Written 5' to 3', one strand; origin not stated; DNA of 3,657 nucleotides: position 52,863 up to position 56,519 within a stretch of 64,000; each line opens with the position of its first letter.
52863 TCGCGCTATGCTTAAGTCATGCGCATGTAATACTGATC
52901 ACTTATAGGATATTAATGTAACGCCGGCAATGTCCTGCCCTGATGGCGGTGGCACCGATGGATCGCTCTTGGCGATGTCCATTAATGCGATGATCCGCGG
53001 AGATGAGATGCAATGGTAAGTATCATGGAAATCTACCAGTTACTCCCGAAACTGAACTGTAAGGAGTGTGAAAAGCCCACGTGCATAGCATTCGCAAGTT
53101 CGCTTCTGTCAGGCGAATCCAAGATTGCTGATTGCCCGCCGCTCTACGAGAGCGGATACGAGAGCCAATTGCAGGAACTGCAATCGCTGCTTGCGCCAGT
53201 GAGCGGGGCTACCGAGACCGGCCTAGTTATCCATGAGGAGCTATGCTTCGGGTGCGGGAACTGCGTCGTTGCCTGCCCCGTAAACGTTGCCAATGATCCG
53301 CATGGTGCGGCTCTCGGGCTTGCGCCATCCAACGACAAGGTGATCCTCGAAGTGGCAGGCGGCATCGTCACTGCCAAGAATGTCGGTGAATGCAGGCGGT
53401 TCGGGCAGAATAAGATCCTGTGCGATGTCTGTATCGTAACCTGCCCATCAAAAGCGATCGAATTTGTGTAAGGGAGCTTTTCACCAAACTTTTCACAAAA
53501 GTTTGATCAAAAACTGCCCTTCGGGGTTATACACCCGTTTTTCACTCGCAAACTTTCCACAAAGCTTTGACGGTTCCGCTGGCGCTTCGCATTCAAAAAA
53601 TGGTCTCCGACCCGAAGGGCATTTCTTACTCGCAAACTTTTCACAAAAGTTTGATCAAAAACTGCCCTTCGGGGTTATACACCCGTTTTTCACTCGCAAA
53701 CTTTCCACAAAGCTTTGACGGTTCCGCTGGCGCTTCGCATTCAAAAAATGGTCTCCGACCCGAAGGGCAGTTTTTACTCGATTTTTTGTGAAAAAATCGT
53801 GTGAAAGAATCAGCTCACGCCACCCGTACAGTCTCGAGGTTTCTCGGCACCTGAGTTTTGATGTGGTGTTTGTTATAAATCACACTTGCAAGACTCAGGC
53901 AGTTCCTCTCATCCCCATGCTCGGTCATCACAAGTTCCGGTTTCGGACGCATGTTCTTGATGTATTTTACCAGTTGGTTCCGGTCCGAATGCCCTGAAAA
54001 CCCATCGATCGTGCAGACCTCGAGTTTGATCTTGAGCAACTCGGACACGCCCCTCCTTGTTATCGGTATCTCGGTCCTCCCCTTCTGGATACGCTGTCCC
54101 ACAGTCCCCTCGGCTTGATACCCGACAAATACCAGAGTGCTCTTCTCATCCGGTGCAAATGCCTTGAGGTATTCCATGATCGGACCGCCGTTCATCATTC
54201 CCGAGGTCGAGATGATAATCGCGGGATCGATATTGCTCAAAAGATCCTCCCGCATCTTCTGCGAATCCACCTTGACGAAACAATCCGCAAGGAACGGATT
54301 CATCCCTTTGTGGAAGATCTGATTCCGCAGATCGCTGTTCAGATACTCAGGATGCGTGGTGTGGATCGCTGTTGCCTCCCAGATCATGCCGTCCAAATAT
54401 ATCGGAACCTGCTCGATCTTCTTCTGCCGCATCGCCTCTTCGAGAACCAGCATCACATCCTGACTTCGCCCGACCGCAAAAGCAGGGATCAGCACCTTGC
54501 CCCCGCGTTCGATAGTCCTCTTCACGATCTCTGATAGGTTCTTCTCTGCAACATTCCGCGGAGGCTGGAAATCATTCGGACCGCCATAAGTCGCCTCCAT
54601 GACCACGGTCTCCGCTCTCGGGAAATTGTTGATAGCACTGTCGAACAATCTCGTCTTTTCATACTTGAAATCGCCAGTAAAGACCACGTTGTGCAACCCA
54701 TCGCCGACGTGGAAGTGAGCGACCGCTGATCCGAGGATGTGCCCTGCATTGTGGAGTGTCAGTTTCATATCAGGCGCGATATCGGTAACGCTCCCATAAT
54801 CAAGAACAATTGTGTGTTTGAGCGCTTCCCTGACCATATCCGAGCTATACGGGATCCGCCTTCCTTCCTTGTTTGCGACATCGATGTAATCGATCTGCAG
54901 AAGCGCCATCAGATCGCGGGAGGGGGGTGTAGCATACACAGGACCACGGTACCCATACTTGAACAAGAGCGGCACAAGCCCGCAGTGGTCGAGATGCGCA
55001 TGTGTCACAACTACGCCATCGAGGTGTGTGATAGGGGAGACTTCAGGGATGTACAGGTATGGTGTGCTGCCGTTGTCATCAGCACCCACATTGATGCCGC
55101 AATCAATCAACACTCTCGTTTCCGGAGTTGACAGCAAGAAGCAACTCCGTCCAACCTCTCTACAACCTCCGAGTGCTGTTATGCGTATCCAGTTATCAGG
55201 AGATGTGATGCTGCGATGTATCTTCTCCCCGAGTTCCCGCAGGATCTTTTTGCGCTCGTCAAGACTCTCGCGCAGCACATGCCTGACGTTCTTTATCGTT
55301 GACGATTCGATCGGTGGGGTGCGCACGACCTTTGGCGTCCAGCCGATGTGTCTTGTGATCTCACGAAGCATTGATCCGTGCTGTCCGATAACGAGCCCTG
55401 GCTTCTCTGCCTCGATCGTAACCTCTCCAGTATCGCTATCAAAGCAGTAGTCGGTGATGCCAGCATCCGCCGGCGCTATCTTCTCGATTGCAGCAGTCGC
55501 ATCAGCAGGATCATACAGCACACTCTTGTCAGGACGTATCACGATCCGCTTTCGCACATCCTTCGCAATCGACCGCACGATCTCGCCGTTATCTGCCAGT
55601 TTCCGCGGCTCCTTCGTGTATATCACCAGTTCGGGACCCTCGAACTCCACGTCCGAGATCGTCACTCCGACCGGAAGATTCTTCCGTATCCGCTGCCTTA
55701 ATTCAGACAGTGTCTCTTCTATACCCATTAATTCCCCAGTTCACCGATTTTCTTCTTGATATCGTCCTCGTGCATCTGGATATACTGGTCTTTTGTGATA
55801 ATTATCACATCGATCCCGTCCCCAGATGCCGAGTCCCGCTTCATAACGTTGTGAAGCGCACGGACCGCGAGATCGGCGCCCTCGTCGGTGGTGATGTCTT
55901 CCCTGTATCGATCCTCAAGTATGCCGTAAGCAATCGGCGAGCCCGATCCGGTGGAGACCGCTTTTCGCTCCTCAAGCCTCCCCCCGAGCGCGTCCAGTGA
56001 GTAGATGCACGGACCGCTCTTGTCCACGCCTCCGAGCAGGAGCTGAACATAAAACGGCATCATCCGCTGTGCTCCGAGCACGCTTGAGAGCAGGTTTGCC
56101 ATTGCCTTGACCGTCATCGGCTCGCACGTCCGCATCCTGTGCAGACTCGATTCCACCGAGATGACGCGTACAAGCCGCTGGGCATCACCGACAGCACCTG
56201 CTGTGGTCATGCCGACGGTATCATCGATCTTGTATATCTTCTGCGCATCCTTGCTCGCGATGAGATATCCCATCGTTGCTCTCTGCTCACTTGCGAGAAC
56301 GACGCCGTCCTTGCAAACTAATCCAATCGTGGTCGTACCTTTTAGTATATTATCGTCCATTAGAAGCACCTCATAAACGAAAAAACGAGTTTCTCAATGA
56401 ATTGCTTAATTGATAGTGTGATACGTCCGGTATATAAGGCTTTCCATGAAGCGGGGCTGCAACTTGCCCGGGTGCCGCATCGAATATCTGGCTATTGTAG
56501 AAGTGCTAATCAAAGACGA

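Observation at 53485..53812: Near-perfect 148-bp tandem repeat with nested half-units and 9-bp/3-nt-loop hairpins between convergent genes, one of which is the termination factor aCPSF1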

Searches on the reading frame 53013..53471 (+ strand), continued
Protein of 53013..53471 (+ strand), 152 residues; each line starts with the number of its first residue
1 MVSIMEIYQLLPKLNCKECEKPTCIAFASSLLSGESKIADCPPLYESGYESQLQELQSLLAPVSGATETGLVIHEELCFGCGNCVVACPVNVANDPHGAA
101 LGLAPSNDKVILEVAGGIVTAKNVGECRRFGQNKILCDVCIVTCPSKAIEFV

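Call 71: find_encoding_contigs(protein=P0001, flank=1500, max_places=6)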
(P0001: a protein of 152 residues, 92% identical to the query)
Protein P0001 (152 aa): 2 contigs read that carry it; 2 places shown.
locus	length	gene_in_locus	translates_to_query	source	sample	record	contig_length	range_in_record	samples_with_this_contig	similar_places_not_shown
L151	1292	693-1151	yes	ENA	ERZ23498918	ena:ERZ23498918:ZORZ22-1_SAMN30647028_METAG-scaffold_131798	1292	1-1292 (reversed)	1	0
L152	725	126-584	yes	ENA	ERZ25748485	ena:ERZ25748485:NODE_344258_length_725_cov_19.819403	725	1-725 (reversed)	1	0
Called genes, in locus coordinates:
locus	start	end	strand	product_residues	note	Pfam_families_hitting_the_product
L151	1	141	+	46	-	?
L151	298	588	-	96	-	PF05854:MC1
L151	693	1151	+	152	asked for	PF12797:Fer4_2 (faint), PF04060:FeS, PF00037:Fer4 (weak), PF13237:Fer4_10 (weak)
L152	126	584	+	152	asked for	PF12797:Fer4_2 (faint), PF04060:FeS, PF00037:Fer4 (weak), PF13237:Fer4_10 (weak)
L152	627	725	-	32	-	?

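Call 72: find_encoding_contigs(protein=P0013, flank=1500, max_places=4)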
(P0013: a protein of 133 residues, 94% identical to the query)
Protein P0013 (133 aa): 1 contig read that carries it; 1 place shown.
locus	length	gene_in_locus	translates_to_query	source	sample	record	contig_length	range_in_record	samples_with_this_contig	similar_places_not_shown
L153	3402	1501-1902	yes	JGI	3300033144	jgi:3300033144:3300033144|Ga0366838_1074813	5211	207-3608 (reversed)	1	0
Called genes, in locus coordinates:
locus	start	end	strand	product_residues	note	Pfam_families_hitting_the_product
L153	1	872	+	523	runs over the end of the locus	PF02254:TrkA_N, PF01368:DHH, PF02272:DHHA1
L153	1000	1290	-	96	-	PF05854:MC1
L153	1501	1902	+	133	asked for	PF04060:FeS, PF00037:Fer4 (weak), PF12797:Fer4_2 (weak)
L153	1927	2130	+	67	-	-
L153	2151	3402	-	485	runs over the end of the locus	?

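Call 73: find_encoding_contigs(protein=P0006, flank=1500, max_places=4)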
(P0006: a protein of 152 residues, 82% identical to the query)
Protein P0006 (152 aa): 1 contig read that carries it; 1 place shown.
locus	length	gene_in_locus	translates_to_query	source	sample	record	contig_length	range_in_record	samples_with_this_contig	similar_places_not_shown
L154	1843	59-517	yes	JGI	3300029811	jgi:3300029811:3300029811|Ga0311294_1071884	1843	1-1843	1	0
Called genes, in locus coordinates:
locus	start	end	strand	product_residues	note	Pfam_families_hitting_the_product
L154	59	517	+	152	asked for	PF04060:FeS, PF12838:Fer4_7 (faint), PF00037:Fer4 (weak), PF13237:Fer4_10 (weak)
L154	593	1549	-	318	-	PF03372:Exo_endo_phos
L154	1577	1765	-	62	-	PF00215:OMPdecase (weak)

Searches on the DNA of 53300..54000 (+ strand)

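Call 6: search_rna_families(source=window, start=53300, end=54000, threshold=evalue, max_evalue=10)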
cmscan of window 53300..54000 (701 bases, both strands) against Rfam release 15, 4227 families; matches with E-value up to 10: 9.
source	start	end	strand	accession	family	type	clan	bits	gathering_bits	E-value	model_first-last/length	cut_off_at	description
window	53737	53799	-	RF00384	Pox_AX_element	Cis-reg;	-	18.4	60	3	1-62/62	no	Poxvirus AX element late mRNA cis-regulatory element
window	53633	53680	+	RF00384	Pox_AX_element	Cis-reg;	-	18.1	60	3.4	1-62/62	no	Poxvirus AX element late mRNA cis-regulatory element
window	53485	53532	+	RF00384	Pox_AX_element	Cis-reg;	-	18.1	60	3.4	1-62/62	no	Poxvirus AX element late mRNA cis-regulatory element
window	53846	53904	+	RF03402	mir-957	Gene; miRNA;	-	16.9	66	1.1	1-77/77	no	mir-957 microRNA precursor family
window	53834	53910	+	RF00933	mir-875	Gene; miRNA;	-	15.3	84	3.6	1-73/73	no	mir-875 microRNA precursor family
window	53694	53864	-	RF02132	HOXB13-AS1_1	Gene; lncRNA;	-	12.3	60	4.8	1-136/136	no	HOXB13 antisense RNA 1 conserved region 1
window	53893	53935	-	RF01139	sR2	Gene; snRNA; snoRNA; CD-box;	-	12.1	42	5.5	1-57/57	no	Small nucleolar RNA sR2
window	53652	53676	+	RF01716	PhotoRC-I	Cis-reg;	-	11.3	45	4.8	1-44/44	no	PhotoRC-I RNA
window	53747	53783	+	RF01417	RSV_RNA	Cis-reg;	-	9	105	4.2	215-251/289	no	Retroviral 3'UTR stability element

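Call 62: search_dna_similar(query=window:53472-53814:+, collection=plasmids, mode=distant, max_rows=10)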
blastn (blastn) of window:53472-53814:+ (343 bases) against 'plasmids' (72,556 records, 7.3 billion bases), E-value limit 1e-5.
No match.

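Call 63: search_dna_similar(query=window:53472-53814:+, collection=phages, mode=distant, max_rows=10)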
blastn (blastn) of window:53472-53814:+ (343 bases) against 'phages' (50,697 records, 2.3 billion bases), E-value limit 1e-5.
No match.

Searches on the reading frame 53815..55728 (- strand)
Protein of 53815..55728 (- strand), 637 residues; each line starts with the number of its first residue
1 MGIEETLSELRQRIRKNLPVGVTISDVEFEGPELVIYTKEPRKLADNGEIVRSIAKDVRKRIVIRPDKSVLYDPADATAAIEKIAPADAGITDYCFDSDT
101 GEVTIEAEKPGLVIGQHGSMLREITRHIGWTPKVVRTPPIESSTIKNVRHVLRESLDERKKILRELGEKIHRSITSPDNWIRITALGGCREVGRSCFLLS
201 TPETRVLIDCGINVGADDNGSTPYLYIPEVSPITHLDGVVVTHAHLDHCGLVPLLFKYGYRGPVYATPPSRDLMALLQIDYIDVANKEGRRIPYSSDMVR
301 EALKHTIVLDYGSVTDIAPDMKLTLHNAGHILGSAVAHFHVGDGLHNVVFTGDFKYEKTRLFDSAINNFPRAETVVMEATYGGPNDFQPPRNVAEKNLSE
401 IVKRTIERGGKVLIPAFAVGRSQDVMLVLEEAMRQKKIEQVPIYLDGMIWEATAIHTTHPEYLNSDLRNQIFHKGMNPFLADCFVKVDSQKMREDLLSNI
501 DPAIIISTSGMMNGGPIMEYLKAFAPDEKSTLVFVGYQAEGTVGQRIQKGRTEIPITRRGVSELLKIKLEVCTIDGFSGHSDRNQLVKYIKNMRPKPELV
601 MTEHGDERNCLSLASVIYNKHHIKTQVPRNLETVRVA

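Call 15: find_encoding_contigs(protein=window:53815-55728:-, flank=3000, max_places=6)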
Protein window:53815-55728:- (637 aa): 5 contigs read that carry it; 4 places shown.
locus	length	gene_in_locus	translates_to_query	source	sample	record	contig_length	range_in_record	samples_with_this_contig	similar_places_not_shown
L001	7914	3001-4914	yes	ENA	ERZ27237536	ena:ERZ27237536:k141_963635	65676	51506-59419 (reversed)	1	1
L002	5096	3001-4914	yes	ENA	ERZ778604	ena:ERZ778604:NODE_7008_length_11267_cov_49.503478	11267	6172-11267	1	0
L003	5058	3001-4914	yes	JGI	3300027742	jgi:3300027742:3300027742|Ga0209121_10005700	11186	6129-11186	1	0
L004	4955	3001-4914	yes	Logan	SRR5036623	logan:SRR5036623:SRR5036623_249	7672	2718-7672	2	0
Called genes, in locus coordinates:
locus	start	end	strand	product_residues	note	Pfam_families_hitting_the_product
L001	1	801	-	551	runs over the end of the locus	PF00920:ILVD_EDD_N, PF24877:ILV_EDD_C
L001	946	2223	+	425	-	-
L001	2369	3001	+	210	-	PF00227:Proteasome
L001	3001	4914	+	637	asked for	PF17214:KH_TffA, PF00753:Lactamase_B, PF16661:Lactamase_B_6, PF12706:Lactamase_B_2, PF10996:Beta-Casp, PF07521:RMMBL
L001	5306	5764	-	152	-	PF04060:FeS, PF12838:Fer4_7 (faint), PF00037:Fer4 (weak), PF13237:Fer4_10 (weak)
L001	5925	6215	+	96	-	PF05854:MC1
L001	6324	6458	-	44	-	-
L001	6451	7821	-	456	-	PF02254:TrkA_N, PF01368:DHH, PF02272:DHHA1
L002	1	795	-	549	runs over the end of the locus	PF00920:ILVD_EDD_N, PF24877:ILV_EDD_C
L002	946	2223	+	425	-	-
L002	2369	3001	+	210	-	PF00227:Proteasome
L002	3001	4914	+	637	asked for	PF17214:KH_TffA, PF00753:Lactamase_B, PF16661:Lactamase_B_6, PF12706:Lactamase_B_2, PF10996:Beta-Casp, PF07521:RMMBL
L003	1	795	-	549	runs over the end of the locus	PF00920:ILVD_EDD_N, PF24877:ILV_EDD_C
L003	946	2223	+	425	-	-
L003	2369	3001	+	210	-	PF00227:Proteasome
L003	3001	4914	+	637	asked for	PF17214:KH_TffA, PF00753:Lactamase_B, PF16661:Lactamase_B_6, PF12706:Lactamase_B_2, PF10996:Beta-Casp, PF07521:RMMBL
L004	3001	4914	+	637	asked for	PF17214:KH_TffA, PF00753:Lactamase_B, PF16661:Lactamase_B_6, PF12706:Lactamase_B_2, PF10996:Beta-Casp, PF07521:RMMBL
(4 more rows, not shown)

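Call 16: search_protein_families(library=pfam, proteins=[window:53815-55728:-])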
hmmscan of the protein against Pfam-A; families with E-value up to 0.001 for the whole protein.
window:53815-55728:- (637 aa): 8 families
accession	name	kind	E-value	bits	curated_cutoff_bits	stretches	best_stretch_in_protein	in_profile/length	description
PF10996.14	Beta-Casp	-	7.2e-33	114.1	27.7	1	423-547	2-120/120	Beta-Casp domain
PF17214.9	KH_TffA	-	2e-28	98.6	22.6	1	4-71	1-68/68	Transcription termination factor FttA, KH domain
PF07521.17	RMMBL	-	8.2e-15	55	21.6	1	566-628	3-63/63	Zn-dependent metallo-hydrolase RNA specificity domain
PF00753.33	Lactamase_B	-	7.4e-13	49.3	22.7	1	192-380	4-162/196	Metallo-beta-lactamase superfamily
PF16661.11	Lactamase_B_6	-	2.1e-10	40.7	27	1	198-365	1-173/193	Metallo-beta-lactamase superfamily domain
PF12706.13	Lactamase_B_2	-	1.2e-09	38.6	27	1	204-384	1-169/200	Beta-lactamase superfamily domain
PF07650.23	KH_2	-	5.1e-05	23.5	22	0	101-129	27-55/78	KH domain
PF13483.12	Lactamase_B_3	-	0.00058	20.3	24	0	192-253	5-54/160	Beta-lactamase superfamily domain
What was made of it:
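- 53815..55728 (-): aCPSF1/FttA gene (637 aa); right neighbour, converging on the array. Pfam KH_TffA 2e-28, Beta-Casp 7e-33, RMMBL 8e-15 (call 16)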

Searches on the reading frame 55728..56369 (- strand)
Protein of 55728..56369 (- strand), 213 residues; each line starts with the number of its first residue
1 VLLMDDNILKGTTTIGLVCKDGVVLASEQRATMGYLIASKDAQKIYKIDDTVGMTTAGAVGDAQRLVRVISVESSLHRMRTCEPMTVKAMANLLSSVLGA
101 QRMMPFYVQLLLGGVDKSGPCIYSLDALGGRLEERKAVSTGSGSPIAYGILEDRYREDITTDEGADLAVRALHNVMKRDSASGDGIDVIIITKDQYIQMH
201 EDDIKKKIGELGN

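Call 16: search_protein_families(library=pfam, proteins=[window:55728-56369:-])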
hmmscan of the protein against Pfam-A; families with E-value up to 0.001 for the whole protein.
window:55728-56369:- (213 aa): 1 family
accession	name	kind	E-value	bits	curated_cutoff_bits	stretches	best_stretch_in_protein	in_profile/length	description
PF00227.31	Proteasome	-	1.2e-58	198.4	22.4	1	10-191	3-189/189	Proteasome subunit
